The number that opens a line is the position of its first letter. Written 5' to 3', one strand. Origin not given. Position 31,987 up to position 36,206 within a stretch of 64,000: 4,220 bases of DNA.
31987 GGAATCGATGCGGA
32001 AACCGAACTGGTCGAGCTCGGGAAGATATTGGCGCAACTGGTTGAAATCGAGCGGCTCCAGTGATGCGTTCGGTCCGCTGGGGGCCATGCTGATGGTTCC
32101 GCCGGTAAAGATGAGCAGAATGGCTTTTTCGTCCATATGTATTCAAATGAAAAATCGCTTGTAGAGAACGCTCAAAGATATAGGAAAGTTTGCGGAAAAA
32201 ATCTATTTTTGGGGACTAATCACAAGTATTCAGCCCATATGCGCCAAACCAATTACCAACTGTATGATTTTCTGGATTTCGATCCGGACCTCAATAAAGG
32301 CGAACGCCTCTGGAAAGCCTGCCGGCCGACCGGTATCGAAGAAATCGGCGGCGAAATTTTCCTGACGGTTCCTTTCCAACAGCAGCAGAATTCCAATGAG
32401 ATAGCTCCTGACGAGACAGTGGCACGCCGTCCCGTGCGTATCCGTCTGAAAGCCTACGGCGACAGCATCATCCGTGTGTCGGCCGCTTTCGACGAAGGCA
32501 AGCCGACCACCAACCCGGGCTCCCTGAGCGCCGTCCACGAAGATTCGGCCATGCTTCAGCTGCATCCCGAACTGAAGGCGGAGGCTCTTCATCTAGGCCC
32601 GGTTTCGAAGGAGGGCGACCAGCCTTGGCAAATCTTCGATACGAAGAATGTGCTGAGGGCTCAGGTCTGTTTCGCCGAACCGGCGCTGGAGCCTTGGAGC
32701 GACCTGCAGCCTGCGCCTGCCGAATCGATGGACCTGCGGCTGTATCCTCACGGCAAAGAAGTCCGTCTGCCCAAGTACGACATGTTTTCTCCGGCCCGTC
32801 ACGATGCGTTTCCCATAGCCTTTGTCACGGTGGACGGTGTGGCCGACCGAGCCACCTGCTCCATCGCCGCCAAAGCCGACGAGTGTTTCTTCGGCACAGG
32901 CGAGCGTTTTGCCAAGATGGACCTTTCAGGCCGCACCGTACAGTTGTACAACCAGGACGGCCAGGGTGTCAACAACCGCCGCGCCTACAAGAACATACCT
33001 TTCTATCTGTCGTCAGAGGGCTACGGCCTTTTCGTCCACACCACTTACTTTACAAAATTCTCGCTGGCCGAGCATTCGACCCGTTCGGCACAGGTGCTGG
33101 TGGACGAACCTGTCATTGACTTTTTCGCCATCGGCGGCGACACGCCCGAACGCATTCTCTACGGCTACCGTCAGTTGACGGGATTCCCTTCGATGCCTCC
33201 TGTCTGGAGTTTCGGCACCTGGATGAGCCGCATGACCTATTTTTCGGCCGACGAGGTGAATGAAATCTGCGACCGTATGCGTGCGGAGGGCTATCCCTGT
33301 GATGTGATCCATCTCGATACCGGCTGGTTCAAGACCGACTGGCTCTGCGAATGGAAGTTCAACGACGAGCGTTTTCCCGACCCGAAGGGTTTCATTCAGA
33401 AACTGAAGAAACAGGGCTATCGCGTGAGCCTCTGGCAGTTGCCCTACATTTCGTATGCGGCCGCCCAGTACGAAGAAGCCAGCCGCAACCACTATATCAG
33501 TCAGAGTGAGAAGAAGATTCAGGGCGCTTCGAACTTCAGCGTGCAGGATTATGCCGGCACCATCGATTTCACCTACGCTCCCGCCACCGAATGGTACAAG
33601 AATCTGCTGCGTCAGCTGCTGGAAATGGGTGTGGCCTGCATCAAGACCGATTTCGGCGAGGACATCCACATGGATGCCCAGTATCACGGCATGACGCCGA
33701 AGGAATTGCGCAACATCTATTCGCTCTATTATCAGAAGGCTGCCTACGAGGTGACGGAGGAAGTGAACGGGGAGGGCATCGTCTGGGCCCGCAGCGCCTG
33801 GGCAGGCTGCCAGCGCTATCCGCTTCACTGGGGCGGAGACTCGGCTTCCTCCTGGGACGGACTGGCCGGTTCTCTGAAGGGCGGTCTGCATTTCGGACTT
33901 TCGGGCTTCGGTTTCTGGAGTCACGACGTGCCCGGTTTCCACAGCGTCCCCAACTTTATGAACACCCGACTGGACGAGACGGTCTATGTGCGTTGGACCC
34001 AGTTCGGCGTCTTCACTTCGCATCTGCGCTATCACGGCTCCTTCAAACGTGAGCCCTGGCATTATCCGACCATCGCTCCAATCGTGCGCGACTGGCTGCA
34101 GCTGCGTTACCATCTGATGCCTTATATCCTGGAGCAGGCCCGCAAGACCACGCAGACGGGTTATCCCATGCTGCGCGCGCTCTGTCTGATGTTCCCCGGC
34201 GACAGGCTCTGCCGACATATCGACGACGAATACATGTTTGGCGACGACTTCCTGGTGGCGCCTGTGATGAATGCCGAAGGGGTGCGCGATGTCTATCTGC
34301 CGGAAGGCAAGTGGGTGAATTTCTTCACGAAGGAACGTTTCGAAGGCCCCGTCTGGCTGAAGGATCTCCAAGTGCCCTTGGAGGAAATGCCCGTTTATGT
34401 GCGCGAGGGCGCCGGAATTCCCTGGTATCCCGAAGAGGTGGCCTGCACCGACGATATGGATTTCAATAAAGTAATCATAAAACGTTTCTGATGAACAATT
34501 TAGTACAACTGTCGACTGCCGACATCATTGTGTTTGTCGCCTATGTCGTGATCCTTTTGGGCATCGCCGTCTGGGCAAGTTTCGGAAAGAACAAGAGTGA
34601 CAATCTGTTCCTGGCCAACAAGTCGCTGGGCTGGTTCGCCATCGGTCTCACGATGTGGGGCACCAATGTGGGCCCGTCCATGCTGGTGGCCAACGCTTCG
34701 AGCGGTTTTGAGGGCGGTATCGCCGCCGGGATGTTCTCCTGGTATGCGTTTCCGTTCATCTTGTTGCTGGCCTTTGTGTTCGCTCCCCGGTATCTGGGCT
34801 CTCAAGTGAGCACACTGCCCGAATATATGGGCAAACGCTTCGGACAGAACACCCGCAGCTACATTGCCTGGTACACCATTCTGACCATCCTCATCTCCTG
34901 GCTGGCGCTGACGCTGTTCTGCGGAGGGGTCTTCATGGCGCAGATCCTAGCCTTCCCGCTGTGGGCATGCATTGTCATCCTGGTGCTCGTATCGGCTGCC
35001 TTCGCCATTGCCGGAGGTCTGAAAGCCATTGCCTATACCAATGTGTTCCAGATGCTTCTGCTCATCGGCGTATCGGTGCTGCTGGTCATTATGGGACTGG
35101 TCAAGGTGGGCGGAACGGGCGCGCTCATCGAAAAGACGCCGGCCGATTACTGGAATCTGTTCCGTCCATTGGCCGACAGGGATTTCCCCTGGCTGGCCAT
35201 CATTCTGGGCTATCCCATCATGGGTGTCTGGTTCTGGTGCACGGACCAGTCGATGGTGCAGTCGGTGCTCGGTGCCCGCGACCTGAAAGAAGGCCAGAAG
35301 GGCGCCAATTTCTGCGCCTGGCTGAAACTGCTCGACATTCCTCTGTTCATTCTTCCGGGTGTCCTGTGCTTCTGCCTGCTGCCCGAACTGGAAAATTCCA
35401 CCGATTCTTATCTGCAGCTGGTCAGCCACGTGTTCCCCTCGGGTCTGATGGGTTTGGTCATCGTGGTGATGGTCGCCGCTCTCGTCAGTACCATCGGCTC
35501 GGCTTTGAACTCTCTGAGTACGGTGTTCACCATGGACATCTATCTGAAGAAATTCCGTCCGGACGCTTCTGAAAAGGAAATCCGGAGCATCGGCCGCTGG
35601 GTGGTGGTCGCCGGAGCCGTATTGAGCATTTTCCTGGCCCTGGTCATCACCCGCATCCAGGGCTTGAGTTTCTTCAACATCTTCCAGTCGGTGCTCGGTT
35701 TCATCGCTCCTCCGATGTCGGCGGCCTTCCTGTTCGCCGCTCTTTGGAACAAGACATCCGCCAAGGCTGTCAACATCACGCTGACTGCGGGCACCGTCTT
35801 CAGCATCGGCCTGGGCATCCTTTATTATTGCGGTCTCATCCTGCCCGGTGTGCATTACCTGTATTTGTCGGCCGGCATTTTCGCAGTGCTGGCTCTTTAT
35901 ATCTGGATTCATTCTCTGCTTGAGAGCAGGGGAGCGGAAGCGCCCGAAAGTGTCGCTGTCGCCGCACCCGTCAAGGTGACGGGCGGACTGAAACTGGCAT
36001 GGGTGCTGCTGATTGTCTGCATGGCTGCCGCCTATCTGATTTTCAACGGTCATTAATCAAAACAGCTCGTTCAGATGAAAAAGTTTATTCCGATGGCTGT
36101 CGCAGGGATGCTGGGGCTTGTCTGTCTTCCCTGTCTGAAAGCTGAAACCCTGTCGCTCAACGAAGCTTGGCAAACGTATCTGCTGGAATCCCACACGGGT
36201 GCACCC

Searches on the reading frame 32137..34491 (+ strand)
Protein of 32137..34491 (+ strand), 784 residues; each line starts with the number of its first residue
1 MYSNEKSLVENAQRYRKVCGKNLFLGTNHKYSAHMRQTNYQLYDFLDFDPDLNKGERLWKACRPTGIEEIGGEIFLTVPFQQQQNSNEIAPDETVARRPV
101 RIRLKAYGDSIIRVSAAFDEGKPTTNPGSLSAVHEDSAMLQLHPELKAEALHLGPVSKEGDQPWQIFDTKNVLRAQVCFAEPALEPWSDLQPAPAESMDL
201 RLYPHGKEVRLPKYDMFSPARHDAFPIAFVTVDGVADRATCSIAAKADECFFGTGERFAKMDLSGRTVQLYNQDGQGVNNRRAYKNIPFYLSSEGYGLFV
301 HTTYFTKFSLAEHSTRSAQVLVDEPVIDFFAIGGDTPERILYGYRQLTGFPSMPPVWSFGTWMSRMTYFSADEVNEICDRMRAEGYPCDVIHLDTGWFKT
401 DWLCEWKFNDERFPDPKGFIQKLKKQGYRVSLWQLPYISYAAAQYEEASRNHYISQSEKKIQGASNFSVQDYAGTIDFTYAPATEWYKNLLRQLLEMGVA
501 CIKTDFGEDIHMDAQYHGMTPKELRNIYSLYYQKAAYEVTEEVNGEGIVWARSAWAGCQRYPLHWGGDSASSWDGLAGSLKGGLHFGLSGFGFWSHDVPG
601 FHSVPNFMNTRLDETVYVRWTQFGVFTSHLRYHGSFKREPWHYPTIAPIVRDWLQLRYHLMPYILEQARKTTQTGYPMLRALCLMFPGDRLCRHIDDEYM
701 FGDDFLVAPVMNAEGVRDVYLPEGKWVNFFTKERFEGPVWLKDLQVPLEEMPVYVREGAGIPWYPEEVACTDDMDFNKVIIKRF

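Call 42: search_protein_families(library=pfam, proteins=[window:32137-34491:+], max_evalue=0.001)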
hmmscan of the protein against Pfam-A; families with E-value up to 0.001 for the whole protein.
window:32137-34491:+ (784 aa): 3 families
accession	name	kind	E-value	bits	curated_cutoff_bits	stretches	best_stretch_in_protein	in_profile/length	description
PF01055.32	Glyco_hydro_31_2nd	-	9.4e-87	291.8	23.5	1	351-665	1-326/328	Glycosyl hydrolases family 31 TIM-barrel domain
PF21365.3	Glyco_hydro_31_3rd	-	1.1e-24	87.1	24.4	1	675-759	1-85/87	Glycosyl hydrolase family 31 C-terminal domain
PF13802.12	Gal_mutarotas_2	-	8.6e-18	65.7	27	1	239-308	108-183/184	Glycosyl hydrolase 31 N-terminal galactose mutarotase-like domain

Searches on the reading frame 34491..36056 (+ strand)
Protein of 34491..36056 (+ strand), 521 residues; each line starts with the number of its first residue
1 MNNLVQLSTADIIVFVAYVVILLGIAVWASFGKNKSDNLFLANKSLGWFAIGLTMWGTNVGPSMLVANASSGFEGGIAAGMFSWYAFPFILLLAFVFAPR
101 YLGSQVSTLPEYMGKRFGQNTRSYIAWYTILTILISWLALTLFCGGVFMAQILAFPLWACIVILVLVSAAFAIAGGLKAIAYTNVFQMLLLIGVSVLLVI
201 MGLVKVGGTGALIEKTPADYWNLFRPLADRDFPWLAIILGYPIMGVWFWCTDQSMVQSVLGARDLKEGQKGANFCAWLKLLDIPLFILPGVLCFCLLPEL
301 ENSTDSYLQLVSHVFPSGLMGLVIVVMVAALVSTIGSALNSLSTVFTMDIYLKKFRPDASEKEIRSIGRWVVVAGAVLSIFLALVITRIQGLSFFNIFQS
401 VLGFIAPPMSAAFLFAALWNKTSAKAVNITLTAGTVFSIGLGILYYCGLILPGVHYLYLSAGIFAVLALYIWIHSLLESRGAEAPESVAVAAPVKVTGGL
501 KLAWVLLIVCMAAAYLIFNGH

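Call 42: search_protein_families(library=pfam, proteins=[window:34491-36056:+], max_evalue=0.001)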
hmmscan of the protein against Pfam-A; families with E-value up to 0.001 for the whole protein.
window:34491-36056:+ (521 aa): 1 family
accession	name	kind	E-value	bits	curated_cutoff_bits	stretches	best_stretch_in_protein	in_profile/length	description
PF00474.23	SSF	-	2.2e-53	182.1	22.8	1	40-425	2-397/406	Sodium:solute symporter family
